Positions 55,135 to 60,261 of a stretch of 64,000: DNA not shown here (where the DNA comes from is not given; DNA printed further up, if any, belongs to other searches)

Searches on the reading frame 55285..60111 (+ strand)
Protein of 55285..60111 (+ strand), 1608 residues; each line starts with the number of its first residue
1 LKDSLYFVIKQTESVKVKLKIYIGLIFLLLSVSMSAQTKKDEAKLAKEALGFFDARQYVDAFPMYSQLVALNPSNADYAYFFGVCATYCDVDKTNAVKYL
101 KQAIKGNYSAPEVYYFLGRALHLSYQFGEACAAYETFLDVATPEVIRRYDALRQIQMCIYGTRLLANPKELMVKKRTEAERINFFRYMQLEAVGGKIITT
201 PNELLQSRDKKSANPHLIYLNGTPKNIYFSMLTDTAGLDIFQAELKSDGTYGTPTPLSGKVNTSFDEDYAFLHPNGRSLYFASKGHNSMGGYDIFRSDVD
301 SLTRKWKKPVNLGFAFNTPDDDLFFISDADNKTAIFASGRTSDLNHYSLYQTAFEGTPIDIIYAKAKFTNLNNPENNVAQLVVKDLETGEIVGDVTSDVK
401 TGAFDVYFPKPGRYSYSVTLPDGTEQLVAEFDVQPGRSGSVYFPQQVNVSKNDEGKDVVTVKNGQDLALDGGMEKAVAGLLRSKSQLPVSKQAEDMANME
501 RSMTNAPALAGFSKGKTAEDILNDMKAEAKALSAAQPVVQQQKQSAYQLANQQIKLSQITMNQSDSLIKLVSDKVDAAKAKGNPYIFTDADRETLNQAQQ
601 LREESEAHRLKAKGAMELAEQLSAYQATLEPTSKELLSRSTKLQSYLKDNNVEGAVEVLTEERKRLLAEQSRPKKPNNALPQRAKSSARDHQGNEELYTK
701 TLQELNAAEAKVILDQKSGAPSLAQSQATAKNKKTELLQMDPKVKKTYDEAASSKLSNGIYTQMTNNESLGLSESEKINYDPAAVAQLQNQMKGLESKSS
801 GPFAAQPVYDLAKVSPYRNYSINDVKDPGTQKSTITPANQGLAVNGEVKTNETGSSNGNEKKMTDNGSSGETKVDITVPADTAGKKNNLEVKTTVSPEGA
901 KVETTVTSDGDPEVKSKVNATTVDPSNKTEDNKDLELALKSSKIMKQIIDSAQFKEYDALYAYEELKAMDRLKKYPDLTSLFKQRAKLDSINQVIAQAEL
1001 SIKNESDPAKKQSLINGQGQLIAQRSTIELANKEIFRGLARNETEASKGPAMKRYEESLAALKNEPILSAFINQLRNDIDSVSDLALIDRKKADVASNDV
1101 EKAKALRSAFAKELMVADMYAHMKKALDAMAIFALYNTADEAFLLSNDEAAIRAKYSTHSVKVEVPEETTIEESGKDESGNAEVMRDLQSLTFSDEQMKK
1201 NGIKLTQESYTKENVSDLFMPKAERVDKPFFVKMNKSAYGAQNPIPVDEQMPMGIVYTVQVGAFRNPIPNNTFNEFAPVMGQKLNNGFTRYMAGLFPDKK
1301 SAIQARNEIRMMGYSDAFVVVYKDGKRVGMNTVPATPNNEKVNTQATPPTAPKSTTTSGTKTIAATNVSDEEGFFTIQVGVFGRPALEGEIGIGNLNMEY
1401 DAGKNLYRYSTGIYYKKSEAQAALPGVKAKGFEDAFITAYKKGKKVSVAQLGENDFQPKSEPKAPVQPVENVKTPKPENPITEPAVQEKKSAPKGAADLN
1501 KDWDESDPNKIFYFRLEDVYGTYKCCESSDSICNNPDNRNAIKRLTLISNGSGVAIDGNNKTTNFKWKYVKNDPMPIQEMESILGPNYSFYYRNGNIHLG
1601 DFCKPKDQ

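Call 76: search_protein_families(library=pfam, proteins=[window:55285-60111:+], max_evalue=0.1)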
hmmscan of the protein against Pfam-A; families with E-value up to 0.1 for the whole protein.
window:55285-60111:+ (1608 aa): 4 families
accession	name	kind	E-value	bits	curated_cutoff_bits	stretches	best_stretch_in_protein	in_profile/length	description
PF05036.18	SPOR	-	4.2e-08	33.8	21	1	1257-1320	5-75/76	SPOR domain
PF07676.18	PD40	-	3.6e-05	24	20.9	1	261-296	5-38/38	WD40-like Beta Propeller Repeat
PF13432.12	TPR_16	-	0.00047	21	32.7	0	95-137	15-57/65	Tetratricopeptide repeat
PF14559.12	TPR_19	-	0.025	15.3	25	0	53-83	2-32/68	Tetratricopeptide repeat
